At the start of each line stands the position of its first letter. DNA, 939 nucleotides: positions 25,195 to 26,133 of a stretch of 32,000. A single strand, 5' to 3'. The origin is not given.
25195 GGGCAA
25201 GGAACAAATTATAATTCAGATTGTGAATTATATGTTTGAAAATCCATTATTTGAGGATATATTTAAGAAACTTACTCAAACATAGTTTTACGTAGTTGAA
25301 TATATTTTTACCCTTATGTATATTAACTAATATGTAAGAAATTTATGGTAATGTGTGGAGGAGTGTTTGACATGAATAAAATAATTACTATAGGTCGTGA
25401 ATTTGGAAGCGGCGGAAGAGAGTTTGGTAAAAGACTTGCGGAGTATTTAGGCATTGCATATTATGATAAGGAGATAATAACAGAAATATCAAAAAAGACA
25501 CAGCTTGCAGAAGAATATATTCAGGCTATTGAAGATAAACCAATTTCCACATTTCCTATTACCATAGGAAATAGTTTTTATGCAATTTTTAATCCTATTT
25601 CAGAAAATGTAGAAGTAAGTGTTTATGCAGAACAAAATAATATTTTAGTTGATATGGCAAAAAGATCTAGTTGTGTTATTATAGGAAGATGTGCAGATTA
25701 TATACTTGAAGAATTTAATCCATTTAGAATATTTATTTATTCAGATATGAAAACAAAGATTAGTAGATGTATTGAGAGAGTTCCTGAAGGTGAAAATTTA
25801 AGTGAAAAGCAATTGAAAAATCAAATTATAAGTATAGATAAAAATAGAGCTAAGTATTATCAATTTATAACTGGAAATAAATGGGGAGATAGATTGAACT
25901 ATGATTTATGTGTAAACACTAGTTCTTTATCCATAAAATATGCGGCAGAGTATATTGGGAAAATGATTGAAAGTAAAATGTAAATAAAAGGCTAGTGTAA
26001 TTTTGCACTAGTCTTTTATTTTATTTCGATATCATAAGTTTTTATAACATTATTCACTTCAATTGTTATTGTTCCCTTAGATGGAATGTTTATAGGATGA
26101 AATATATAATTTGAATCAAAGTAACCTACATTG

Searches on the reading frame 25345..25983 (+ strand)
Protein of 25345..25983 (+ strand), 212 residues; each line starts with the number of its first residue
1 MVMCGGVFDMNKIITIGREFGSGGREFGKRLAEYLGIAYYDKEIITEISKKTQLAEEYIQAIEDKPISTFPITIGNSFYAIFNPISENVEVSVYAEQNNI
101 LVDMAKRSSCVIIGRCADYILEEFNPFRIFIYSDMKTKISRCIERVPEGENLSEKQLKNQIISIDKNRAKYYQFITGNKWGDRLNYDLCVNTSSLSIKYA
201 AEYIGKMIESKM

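Call 4: search_protein_families(library=pfam, proteins=[window:25345-25983:+], max_evalue=0.01)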
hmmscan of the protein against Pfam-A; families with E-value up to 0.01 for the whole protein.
window:25345-25983:+ (212 aa): 2 families
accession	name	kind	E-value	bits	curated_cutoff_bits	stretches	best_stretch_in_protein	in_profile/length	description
PF13189.12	Cytidylate_kin2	-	1.3e-47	162.7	28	1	13-194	1-176/176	Cytidylate kinase-like family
PF13413.12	HTH_25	-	0.0054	17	24.6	0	45-71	13-39/62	Helix-turn-helix domain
